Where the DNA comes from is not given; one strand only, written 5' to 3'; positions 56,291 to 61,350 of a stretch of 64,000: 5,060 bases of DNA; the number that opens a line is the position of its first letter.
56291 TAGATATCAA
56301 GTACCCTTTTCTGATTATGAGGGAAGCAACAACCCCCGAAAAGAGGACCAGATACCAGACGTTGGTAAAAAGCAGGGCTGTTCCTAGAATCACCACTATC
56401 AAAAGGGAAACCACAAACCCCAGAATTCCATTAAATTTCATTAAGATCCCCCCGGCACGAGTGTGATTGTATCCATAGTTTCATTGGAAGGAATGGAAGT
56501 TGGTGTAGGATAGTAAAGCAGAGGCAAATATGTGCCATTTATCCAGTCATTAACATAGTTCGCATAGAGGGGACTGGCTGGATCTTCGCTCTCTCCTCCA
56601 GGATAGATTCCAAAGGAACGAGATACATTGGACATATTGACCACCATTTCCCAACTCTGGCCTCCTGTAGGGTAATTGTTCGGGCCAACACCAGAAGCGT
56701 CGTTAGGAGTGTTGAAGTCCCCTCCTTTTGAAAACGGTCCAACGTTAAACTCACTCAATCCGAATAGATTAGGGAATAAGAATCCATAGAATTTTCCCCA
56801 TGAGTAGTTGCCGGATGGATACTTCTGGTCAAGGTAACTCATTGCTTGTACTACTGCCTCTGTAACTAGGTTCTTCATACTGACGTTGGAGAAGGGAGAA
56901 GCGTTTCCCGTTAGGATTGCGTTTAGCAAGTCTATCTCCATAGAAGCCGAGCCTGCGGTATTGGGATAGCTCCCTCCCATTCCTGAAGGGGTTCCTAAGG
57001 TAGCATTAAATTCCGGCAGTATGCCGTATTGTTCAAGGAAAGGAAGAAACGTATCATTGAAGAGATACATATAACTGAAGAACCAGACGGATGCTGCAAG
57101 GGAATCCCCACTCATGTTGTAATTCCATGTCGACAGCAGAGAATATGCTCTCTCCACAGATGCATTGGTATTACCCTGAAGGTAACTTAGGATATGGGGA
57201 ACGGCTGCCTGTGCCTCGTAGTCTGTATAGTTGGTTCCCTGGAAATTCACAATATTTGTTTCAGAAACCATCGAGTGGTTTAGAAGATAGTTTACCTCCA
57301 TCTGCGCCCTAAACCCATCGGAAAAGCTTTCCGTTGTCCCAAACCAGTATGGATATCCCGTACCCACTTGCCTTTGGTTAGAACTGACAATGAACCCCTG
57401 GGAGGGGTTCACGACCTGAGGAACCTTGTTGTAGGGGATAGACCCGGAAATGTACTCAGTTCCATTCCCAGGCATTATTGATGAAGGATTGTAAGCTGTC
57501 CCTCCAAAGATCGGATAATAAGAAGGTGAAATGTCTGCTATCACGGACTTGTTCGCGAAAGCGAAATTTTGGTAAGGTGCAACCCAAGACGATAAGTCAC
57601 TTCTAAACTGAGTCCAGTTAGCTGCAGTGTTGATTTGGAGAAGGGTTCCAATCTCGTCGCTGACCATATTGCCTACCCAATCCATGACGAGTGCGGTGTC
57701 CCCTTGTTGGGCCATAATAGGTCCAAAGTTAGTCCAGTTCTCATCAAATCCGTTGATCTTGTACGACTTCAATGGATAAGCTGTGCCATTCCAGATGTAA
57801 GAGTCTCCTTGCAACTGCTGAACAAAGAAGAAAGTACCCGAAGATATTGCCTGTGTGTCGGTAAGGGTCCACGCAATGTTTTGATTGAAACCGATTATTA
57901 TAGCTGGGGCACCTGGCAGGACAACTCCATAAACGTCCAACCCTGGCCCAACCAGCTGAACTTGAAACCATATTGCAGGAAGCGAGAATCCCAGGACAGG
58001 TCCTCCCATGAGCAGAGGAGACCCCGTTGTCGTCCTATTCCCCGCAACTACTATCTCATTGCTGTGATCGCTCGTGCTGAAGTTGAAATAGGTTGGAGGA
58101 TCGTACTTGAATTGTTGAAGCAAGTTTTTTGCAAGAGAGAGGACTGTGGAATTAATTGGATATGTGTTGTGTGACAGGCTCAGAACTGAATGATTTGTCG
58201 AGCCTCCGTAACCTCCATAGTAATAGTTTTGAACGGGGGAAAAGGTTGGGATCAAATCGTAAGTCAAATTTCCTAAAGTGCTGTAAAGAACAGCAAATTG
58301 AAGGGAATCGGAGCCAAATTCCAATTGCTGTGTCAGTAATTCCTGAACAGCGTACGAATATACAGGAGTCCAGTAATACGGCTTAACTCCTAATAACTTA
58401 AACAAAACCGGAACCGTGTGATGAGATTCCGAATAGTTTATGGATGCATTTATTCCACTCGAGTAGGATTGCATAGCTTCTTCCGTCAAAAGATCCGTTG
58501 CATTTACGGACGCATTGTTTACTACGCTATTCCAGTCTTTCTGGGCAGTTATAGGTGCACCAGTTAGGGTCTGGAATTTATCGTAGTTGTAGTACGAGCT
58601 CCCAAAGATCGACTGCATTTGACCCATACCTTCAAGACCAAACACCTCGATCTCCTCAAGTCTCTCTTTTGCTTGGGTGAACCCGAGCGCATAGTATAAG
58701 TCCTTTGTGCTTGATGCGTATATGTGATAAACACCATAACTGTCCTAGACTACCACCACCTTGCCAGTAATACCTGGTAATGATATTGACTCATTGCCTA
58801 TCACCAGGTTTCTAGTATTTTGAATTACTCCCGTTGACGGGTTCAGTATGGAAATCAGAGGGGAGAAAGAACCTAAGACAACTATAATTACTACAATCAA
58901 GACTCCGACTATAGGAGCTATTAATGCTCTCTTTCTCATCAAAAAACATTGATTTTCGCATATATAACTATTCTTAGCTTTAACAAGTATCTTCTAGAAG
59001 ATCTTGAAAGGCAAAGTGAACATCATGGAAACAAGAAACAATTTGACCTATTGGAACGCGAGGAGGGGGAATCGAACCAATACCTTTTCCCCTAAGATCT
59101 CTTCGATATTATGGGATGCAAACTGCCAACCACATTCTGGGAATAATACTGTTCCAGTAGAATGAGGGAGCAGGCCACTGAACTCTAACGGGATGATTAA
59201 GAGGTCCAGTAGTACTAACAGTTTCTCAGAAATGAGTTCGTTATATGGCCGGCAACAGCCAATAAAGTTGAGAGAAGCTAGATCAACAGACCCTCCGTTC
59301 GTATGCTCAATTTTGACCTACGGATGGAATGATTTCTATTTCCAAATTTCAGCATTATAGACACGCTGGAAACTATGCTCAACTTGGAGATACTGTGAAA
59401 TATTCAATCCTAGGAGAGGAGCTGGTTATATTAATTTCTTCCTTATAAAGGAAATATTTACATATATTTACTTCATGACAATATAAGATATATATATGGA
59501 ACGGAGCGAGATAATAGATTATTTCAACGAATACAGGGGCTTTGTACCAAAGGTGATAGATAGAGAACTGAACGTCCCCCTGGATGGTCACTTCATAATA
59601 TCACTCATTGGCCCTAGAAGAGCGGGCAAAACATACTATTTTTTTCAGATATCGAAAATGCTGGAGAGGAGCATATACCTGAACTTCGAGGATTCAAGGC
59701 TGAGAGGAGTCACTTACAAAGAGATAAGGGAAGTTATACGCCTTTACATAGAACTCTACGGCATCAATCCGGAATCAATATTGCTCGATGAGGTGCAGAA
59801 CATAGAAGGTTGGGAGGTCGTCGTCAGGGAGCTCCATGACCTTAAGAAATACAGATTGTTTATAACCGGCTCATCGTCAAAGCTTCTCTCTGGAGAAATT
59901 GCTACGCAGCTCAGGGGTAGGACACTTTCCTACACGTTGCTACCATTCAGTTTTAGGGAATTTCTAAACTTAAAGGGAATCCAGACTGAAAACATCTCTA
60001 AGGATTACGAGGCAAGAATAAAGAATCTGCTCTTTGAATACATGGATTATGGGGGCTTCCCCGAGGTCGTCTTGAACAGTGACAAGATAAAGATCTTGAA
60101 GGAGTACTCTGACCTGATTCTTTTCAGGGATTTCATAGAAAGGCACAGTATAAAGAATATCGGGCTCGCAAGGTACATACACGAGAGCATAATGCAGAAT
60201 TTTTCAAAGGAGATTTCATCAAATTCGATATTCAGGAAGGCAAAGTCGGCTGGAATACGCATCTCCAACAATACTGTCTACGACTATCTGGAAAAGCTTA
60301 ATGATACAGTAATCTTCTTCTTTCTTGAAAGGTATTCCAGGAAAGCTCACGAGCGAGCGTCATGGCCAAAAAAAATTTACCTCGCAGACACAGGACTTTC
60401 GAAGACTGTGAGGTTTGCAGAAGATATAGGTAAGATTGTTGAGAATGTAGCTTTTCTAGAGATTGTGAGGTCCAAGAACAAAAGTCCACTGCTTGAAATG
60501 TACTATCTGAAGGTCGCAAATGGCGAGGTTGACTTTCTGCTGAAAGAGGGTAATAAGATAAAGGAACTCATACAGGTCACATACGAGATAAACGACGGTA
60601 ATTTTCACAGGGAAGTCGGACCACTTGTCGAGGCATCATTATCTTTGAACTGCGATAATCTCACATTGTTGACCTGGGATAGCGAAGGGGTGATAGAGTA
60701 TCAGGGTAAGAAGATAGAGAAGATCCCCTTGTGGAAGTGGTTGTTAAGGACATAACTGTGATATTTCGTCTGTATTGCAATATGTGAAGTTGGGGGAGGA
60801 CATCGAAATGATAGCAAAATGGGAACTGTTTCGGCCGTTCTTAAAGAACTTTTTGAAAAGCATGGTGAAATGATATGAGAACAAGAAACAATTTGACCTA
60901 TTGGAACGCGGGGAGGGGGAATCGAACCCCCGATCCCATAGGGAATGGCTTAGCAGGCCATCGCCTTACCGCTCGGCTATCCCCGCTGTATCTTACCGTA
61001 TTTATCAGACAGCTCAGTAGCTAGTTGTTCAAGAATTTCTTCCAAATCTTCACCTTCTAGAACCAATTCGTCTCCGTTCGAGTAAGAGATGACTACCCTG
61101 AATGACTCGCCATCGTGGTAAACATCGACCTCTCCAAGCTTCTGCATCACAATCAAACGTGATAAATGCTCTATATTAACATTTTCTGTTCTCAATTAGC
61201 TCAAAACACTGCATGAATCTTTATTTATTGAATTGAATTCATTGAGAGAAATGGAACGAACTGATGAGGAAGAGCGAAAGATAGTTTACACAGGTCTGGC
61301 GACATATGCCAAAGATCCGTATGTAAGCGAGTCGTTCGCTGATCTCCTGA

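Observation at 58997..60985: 1.8 kb single-gene insertion (COG1373/DUF4143 AAA ATPase) bracketed by tRNA-Ser-derived direct repeats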

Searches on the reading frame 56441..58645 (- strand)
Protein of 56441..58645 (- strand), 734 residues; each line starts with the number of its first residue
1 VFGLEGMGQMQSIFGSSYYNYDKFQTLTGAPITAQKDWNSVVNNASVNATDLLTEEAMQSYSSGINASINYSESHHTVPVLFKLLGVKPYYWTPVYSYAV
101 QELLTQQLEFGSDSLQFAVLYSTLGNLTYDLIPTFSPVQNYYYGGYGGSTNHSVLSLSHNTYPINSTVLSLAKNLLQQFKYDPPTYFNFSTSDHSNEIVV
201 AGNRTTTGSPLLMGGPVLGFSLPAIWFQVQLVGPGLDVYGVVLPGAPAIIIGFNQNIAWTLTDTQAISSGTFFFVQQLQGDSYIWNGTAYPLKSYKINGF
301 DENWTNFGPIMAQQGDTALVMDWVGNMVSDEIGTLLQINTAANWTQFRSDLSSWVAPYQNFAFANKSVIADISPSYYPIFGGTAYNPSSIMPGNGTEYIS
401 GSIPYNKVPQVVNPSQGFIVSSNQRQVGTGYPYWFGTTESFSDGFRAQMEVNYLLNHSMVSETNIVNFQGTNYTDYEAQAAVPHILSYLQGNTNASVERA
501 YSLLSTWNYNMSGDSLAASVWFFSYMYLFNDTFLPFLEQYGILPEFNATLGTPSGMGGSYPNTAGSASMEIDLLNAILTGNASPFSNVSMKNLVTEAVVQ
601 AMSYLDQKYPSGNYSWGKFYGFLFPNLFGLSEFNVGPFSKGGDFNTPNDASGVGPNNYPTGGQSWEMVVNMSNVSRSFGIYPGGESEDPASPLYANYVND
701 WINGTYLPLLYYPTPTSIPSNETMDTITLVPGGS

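Call 6: search_protein_families(library=pfam, proteins=[window:56441-58645:-], max_evalue=0.01)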
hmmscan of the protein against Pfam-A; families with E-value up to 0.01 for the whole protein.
window:56441-58645:- (734 aa): 1 family
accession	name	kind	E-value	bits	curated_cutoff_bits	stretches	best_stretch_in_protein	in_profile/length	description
PF01804.23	Penicil_amidase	-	1.3e-120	404.9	21.3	1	6-713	45-670/675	Penicillin amidase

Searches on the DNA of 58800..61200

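Call 105: search_rna_families(source=window, start=58800, end=61200, threshold=evalue, max_evalue=1)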
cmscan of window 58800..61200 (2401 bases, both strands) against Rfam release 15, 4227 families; matches with E-value up to 1: 3.
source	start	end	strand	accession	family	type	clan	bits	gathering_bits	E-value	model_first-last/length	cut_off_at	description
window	60907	60986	-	RF00005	tRNA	Gene; tRNA;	CL00001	66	29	1.5e-13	1-71/71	no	tRNA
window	60907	60953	+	RF04351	Plastid-psbl-rps4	Cis-reg;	-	27.6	68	0.0049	1-53/53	no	Plastid-psbl-rps4 3UTR RNA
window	60906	60986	+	RF04354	Plastid-ycf2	Cis-reg;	-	21.7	65.7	0.25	1-75/75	no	Plastid-ycf2 5UTR RNA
